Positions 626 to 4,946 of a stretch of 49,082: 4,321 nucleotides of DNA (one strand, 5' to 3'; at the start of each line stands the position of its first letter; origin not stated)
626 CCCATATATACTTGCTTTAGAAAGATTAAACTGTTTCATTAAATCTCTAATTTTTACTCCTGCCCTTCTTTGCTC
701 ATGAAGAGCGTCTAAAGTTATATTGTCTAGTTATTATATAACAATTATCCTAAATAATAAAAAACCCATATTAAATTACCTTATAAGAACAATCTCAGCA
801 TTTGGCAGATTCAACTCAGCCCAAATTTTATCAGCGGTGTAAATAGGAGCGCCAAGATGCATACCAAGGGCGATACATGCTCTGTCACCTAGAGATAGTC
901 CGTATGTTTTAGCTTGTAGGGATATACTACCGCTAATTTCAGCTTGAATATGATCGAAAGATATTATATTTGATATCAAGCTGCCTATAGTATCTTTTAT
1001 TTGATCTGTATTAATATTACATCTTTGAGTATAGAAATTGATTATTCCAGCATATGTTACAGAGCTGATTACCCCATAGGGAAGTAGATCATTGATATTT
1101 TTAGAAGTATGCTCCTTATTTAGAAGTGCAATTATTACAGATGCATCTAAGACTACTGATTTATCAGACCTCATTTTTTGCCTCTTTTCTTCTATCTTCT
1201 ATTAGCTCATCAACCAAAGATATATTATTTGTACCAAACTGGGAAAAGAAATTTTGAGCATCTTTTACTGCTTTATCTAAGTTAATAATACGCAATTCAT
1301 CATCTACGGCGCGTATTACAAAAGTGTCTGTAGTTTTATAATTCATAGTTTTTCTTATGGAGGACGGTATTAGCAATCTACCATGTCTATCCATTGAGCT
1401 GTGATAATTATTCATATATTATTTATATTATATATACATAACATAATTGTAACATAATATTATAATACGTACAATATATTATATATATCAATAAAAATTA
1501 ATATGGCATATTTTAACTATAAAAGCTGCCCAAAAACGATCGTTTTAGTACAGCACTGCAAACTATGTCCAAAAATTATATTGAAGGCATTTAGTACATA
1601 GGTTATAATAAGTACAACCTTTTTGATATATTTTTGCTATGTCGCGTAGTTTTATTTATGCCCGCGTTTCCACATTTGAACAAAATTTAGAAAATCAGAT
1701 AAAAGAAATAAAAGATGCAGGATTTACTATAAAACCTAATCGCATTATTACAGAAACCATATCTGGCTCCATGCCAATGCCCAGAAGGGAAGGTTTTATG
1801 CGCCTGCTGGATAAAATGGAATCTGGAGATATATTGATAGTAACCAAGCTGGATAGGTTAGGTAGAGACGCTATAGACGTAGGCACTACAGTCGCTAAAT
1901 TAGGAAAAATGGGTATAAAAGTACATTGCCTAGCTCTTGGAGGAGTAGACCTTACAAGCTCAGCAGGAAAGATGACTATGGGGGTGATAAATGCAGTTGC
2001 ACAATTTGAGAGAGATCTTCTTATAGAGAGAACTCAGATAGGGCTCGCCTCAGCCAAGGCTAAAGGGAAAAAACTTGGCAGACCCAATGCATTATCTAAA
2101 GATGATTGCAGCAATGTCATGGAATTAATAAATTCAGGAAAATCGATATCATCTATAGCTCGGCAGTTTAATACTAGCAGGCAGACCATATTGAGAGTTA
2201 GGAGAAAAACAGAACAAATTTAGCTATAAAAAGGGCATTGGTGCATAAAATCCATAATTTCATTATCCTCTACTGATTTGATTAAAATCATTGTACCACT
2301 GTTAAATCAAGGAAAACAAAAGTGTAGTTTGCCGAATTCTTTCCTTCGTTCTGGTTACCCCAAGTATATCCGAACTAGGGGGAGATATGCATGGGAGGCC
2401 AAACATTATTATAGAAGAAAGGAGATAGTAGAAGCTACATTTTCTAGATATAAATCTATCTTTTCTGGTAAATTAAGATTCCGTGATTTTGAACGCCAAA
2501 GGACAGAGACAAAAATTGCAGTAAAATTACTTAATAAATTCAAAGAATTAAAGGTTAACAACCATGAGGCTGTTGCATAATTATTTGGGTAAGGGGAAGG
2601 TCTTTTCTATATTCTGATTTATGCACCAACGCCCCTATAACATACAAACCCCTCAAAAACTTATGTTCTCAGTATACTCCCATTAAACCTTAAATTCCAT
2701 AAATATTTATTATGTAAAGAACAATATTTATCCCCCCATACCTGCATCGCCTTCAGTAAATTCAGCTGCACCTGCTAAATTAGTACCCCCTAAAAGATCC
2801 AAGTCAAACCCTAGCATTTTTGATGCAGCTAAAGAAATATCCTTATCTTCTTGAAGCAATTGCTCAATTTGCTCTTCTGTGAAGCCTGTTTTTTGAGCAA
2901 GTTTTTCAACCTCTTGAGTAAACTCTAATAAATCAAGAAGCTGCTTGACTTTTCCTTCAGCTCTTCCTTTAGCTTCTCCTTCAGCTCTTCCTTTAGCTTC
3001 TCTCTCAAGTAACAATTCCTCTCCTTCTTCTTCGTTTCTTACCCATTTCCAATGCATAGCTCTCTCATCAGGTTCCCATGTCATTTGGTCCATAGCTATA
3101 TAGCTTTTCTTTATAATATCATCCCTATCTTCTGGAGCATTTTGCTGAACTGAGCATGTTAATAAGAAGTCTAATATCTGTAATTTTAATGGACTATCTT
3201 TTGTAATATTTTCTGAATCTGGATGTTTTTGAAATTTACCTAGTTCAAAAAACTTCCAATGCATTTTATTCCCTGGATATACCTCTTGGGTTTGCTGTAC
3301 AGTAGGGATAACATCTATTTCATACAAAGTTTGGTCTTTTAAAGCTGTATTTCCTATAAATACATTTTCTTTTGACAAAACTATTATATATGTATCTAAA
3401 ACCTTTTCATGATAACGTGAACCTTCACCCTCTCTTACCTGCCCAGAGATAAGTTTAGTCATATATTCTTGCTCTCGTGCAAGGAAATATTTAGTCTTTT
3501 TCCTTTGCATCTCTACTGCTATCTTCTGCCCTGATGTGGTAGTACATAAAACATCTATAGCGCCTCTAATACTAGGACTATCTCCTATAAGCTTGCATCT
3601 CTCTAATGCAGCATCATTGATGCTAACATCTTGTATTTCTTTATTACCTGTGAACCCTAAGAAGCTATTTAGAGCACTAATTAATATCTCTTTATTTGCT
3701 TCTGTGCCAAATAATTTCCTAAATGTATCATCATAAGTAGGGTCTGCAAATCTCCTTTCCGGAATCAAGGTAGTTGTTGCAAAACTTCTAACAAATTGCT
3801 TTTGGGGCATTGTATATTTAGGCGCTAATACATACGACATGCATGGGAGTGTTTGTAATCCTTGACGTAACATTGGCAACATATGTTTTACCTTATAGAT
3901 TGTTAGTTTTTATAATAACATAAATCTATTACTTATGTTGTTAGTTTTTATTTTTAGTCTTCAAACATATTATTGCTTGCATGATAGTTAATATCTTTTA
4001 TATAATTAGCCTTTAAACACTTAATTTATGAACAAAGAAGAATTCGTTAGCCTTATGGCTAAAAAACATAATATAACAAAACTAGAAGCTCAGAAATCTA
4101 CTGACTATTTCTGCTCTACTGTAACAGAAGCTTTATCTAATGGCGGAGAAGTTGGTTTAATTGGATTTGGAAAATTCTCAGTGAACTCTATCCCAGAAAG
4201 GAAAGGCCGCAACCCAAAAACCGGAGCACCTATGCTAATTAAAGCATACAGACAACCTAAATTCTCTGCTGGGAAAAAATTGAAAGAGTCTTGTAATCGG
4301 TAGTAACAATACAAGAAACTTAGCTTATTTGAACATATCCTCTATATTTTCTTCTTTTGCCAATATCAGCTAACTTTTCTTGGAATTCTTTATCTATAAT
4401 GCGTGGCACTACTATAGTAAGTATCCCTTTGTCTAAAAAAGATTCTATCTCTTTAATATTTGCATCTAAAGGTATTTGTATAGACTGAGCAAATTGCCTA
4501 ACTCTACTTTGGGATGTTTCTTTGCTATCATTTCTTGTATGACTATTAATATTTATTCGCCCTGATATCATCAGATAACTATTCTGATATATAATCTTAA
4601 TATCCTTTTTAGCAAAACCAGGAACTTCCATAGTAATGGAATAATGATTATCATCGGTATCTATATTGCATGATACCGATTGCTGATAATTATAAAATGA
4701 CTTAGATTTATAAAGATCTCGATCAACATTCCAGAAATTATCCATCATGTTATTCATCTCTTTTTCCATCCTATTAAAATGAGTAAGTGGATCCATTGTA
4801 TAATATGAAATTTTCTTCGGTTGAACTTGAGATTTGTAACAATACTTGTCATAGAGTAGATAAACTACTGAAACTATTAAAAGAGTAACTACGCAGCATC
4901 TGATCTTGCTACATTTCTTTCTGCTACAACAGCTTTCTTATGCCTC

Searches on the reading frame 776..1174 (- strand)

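Call 56: search_protein_families(library=pfam, proteins=[window:776-1174:-], max_evalue=0.01)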
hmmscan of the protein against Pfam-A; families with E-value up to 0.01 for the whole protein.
window:776-1174:- (132 aa): 1 family
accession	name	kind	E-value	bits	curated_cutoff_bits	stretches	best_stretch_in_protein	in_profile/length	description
PF01850.27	PIN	-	1.6e-09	38.8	23.6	1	7-121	1-117/120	PIN domain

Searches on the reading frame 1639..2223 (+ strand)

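Call 56: search_protein_families(library=pfam, proteins=[window:1639-2223:+], max_evalue=0.01)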
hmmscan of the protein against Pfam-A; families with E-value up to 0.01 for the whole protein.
window:1639-2223:+ (194 aa): 5 families
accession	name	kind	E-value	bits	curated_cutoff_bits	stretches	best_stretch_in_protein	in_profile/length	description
PF00239.26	Resolvase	-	9.5e-34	117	23.3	1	5-145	2-145/145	Resolvase, N terminal domain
PF02796.21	HTH_7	-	2.4e-11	44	23.8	1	147-189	1-43/45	Helix-turn-helix domain of resolvase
PF13518.12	HTH_28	-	2.6e-05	24.6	25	1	160-190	5-35/52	Helix-turn-helix domain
PF13936.12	HTH_38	-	0.00049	20.2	27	1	152-187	5-40/44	Helix-turn-helix domain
PF23473.1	LysM3_LYK4_5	-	0.0095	16.4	29.3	0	163-185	6-28/48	LYK4/5 LysM3 domain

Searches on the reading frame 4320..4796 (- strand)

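Call 12: search_protein_families(library=pfam, proteins=[window:4320-4796:-], max_evalue=0.01)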
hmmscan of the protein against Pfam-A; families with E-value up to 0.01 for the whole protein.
window:4320-4796:- (158 aa): 1 family
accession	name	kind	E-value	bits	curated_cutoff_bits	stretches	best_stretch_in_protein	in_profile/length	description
PF00011.27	HSP20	-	1.7e-16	60.6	20.8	1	46-137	3-92/102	Hsp20/alpha crystallin family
